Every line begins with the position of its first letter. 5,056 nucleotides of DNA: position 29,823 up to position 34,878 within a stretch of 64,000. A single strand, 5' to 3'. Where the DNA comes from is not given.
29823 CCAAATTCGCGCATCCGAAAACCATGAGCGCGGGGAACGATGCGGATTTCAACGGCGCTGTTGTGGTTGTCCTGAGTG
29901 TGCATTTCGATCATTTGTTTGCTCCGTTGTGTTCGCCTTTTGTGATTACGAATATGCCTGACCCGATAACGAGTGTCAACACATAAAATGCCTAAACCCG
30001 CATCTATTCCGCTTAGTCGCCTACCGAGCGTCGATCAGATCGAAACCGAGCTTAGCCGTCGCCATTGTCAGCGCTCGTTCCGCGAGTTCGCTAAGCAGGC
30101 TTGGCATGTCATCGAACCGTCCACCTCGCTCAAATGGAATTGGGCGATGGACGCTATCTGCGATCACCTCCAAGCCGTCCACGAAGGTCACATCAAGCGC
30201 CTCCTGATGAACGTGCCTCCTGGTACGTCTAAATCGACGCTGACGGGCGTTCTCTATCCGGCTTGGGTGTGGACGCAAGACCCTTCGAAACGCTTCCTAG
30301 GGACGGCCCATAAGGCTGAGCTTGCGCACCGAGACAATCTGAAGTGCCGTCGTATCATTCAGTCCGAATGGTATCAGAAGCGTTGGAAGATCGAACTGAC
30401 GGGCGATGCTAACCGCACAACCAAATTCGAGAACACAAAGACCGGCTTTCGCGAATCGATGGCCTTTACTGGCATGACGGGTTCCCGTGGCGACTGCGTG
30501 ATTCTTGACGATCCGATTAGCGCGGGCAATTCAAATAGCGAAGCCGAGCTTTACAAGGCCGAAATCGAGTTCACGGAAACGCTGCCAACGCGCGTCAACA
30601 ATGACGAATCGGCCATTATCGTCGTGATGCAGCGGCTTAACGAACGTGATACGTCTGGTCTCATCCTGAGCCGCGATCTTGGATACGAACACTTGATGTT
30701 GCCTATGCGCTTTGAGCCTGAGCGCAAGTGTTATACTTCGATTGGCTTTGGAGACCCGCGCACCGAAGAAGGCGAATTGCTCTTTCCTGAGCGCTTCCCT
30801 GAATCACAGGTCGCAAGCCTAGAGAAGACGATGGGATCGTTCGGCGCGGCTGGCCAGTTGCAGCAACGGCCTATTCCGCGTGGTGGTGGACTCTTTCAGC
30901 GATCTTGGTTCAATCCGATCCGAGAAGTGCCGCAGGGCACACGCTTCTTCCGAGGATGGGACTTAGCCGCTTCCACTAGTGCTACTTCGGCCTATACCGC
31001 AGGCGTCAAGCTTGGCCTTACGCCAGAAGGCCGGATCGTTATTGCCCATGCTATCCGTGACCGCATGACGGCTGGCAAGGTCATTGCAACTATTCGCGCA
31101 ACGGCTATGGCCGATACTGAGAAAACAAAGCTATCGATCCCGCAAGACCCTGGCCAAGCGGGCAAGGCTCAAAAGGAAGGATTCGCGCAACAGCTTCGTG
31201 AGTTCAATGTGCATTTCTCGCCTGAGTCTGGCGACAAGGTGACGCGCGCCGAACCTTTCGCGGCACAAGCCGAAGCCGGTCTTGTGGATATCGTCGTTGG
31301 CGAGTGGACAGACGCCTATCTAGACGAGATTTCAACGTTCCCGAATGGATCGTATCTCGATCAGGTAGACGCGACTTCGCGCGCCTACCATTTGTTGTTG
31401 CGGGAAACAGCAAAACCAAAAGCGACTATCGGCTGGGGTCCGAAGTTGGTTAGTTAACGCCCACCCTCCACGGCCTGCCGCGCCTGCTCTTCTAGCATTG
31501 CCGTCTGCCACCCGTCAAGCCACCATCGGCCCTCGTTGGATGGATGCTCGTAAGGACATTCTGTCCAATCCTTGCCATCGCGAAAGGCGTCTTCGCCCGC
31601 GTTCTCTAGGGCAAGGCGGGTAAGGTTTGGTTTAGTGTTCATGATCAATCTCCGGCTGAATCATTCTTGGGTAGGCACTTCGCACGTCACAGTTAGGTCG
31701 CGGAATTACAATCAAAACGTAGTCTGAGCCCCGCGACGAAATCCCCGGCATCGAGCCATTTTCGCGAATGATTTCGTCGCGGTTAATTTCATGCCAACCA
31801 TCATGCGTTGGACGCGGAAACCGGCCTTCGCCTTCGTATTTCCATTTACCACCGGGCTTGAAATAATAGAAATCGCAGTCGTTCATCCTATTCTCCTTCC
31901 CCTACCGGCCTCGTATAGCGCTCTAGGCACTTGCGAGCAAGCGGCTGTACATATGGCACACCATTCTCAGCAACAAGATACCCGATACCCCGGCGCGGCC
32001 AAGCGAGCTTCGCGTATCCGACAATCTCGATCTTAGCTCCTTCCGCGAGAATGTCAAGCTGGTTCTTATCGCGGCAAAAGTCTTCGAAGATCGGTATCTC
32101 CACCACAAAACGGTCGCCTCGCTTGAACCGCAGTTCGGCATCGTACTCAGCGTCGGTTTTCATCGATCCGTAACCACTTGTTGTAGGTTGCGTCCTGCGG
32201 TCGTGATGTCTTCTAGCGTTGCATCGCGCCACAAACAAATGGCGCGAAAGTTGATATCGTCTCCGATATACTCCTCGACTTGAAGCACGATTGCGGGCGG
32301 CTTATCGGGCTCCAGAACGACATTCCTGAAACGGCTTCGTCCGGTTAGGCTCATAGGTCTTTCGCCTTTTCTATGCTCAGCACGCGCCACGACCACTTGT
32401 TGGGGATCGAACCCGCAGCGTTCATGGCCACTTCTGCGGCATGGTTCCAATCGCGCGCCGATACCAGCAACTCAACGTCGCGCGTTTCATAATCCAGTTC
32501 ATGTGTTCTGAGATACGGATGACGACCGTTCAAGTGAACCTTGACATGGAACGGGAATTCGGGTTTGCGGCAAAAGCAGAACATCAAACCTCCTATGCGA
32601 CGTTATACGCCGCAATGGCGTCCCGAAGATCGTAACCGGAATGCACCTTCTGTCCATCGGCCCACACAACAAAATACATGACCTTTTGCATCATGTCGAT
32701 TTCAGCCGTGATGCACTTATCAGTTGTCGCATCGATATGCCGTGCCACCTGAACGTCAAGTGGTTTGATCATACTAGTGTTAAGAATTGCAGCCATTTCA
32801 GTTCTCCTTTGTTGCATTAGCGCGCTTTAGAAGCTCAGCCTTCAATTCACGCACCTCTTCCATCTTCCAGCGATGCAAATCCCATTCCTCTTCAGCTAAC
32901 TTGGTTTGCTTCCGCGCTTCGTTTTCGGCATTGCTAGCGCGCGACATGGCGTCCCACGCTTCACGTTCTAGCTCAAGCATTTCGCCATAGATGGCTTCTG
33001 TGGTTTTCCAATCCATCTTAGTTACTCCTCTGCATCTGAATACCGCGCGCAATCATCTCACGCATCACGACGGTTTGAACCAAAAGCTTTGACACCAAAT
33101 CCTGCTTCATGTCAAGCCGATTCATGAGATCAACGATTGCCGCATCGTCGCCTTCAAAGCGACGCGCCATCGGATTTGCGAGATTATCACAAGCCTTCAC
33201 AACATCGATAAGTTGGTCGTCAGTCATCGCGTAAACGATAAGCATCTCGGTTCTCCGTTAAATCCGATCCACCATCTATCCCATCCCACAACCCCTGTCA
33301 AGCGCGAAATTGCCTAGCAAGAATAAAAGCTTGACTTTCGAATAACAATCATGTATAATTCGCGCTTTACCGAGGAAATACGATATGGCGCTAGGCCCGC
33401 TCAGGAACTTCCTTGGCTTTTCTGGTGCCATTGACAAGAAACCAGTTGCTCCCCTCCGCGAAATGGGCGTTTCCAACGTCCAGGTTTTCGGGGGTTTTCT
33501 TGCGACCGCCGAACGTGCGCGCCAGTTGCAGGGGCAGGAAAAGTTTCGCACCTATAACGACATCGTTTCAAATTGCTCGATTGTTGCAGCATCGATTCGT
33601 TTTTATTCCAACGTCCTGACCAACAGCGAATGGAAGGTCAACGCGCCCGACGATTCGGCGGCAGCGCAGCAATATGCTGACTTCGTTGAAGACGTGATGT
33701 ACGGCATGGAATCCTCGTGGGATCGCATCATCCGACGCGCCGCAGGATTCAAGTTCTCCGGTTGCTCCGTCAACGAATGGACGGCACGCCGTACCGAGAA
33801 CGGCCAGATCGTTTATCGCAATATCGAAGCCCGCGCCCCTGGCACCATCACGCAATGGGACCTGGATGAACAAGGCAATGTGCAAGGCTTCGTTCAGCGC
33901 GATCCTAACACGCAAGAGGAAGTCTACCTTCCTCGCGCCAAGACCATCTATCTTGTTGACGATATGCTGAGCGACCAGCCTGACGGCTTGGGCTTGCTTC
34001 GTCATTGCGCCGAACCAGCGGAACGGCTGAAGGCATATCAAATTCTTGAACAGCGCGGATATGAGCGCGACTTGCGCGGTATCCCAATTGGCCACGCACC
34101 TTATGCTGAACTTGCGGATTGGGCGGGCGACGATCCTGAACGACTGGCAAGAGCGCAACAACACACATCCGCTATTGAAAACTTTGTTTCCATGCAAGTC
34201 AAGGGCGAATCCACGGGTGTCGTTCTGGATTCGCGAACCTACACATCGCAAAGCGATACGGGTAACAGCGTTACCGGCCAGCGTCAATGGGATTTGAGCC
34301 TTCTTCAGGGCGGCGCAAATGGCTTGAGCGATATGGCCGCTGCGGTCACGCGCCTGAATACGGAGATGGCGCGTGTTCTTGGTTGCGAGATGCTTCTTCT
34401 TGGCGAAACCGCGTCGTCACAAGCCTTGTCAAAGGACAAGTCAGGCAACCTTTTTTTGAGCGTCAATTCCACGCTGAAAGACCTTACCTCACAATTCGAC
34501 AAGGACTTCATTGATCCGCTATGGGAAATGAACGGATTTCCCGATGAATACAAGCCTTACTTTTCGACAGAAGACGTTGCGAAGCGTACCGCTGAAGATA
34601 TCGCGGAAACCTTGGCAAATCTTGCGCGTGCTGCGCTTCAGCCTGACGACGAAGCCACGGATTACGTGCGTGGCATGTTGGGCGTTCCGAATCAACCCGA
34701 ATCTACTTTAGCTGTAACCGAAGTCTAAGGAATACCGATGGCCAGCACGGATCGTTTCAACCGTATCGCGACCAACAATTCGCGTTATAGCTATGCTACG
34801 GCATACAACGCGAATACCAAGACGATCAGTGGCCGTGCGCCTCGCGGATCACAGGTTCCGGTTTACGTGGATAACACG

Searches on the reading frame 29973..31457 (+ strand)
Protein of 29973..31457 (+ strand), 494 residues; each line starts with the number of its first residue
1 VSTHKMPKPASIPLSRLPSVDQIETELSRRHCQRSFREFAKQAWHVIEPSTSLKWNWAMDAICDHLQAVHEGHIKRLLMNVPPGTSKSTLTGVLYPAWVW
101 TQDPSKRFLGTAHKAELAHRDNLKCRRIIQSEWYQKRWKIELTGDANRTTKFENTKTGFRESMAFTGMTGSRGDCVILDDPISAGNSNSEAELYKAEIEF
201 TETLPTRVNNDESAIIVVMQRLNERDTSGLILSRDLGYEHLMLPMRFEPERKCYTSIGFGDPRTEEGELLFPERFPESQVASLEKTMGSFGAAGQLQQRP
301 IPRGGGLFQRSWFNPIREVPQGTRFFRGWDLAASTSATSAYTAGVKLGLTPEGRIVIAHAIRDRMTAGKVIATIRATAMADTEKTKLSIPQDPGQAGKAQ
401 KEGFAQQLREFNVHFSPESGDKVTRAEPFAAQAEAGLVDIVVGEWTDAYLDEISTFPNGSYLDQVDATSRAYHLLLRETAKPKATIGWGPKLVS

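Call 13: search_protein_families(library=pfam, proteins=[window:29973-31457:+], max_evalue=0.01)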
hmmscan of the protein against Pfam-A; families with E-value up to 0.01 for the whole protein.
window:29973-31457:+ (494 aa): 1 family
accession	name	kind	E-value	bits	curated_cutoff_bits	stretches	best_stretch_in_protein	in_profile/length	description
PF17289.8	Terminase_6C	-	8e-12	45.8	22.6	1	327-473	1-153/155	Terminase RNaseH-like domain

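Call 14: search_protein_families(library=phrogs, proteins=[window:29973-31457:+], max_evalue=0.001)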
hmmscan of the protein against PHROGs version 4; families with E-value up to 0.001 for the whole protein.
window:29973-31457:+ (494 aa): 6 families
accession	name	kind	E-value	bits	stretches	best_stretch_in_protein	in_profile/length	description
phrog_38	-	head and packaging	6.5e-75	254.2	1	26-479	266-707/760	terminase large subunit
phrog_979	-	head and packaging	1.3e-45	157.2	1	302-483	410-607/642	terminase large subunit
phrog_4758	-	head and packaging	2.7e-38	132.7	1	22-243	6-229/243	terminase large subunit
phrog_12171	-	head and packaging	3e-30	105.6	1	383-479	3-99/110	terminase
phrog_5573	-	head and packaging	2e-19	71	1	265-471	22-230/250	terminase large subunit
phrog_9453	-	head and packaging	2.5e-19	70.8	1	302-485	7-220/233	terminase large subunit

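Call 39: search_dna_similar(query=window:29973-31457:+, collection=phages, mode=protein, max_rows=15)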
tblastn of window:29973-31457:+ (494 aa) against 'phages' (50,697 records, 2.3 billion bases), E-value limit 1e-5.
Records with a match: 2130; places in all: 2133; records where one place covers at least 80% of the query: 373.
Best place of each record, by identity: <60% 2130.
By first word of the organism name: Klebsiella 421; Escherichia 418; Pseudomonas 234; Mycobacterium 111; Salmonella 103; Vibrio 88; Microbacterium 78; Acinetobacter 69; Shigella 52; Bacteriophage 45; and 85 more.
By host as written in the record: - 252; Klebsiella pneumoniae 182; Escherichia coli 104; Pseudomonas aeruginosa 74; Mycobacterium smegmatis mc2 155 68; Escherichia coli K-12 MG1655 53; Escherichia coli DSM 12242 43; Helicobacter pylori 30; and 534 more.
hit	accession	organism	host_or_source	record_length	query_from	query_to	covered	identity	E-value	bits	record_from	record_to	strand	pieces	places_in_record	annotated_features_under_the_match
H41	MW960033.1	Rhizobium phage RHph_X3_2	Sinorhizobium americanum X3_2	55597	17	485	95%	54.9%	2e-168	532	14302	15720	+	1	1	terminase large subunit protein | terminase small subunit protein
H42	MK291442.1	Paracoccus phage vB_PkoS_Pkon1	Paracoccus kondratievae NCIMB 13773T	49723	13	489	97%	50.5%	2e-132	429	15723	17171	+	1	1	terminase large subunit | terminase small subunit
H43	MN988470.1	Rhizobium phage RHph_TM3_3_9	Rhizobium etli T3_9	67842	12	482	95%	47.6%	2e-135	437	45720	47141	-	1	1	terminase large subunit protein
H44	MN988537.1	Rhizobium phage RHph_TM3_3_10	Rhizobium etli T3_10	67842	12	482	95%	47.6%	2e-135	437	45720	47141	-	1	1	terminase large subunit protein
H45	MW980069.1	Rhizobium phage RHEph19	Rhizobium etli sv. phaseoli N561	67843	12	482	95%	47.6%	2e-135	437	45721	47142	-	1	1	terminase large subunit protein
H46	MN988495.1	Rhizobium phage RHph_TM3_3_13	Rhizobium etli T3_13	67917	12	482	95%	47.6%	2e-135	437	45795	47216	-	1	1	terminase large subunit protein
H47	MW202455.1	Caudoviricetes sp.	Manatee Spring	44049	15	476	94%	48.0%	2e-124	405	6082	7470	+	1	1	large terminase | terminase small subunit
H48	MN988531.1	Rhizobium phage RHph_Y5A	Rhizobium phaseoli N161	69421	12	476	94%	47.4%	7e-135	436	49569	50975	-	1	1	terminase large subunit protein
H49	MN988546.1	Rhizobium phage RHph_Y2_4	Rhizobium phaseoli Y2_4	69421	12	476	94%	47.4%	7e-135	436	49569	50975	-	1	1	terminase large subunit protein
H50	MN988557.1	Rhizobium phage RHph_Y52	Rhizobium phaseoli IE6794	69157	10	476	95%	46.9%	4e-135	436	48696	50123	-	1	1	terminase large subunit protein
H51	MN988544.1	Rhizobium phage RHph_Y21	Rhizobium phaseoli N841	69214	10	476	95%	46.9%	4e-135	436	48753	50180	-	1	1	terminase large subunit protein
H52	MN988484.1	Rhizobium phage RHph_Y60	Rhizobium etli TAL182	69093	12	476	94%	45.2%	9e-131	424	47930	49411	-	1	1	terminase large subunit protein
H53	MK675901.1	Shewanella phage S0112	Shewanella indica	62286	1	479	97%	41.4%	1e-114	377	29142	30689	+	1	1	terminase | hypothetical protein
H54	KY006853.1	Erythrobacter phage vB_EliS_R6L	Erythrobacter litoralis DSM 8509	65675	29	476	91%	42.5%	8e-102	340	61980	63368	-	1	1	terminase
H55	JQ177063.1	Aeromonas phage vB_AsaM-56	Aeromonas salmonicida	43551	20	485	94%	40.9%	9e-96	323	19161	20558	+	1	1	putative TerL large-subunit terminase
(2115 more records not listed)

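Call 41: get_annotated_region(hit=H41, flank=5000)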
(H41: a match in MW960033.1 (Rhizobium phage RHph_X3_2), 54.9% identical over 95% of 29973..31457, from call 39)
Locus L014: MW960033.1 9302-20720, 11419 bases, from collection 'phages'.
description: Rhizobium phage RHph_X3_2, complete genome.
organism: Rhizobium phage RHph_X3_2 (NCBI taxid 2836084)
taxonomy: Viruses; Duplodnaviria; Heunggongvirae; Uroviricota; Caudoviricetes
host: Sinorhizobium americanum X3_2; source: Agricultural lands; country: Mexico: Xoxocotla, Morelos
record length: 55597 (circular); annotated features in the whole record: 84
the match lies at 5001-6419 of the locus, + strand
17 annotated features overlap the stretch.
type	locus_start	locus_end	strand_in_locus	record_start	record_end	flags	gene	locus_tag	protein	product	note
CDS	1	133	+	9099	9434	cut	-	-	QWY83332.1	hypothetical protein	-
CDS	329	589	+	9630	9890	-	-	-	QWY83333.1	hypothetical protein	-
CDS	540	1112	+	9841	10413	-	-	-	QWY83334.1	hypothetical protein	GO_function: GO:0005515 - protein binding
CDS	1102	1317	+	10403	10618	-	-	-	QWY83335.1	hypothetical protein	-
CDS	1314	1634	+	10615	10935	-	-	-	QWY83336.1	hypothetical protein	-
CDS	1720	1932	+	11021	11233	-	-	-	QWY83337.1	hypothetical protein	-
CDS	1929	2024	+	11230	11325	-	-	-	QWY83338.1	hypothetical protein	-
CDS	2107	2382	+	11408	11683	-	-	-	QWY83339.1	hypothetical protein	-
CDS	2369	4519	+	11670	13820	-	-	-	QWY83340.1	BNR repeat-containing protein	-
CDS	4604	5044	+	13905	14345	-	-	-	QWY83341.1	terminase small subunit protein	-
CDS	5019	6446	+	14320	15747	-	-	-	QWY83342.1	terminase large subunit protein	-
CDS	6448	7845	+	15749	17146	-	-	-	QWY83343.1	putative portal protein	-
CDS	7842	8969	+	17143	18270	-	-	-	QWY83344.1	hypothetical protein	-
CDS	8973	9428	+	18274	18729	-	-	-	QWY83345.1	hypothetical protein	-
CDS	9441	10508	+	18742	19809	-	-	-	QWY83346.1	putative coat protein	-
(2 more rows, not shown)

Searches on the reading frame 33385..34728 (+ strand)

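Call 13: search_protein_families(library=pfam, proteins=[window:33385-34728:+], max_evalue=0.01)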
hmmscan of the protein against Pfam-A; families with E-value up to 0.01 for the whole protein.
window:33385-34728:+ (447 aa): 1 family
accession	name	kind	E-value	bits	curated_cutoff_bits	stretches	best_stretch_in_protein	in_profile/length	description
PF06074.18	Portal_Mu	-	3.4e-22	79.7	23.9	2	56-211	3-149/336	Portal protein of Mu bacteriophage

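Call 14: search_protein_families(library=phrogs, proteins=[window:33385-34728:+], max_evalue=0.001)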
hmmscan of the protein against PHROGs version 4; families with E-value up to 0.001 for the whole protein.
window:33385-34728:+ (447 aa): 1 family
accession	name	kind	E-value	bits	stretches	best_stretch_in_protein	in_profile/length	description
phrog_113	-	head and packaging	3e-49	169.1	1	19-440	29-417/1272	portal protein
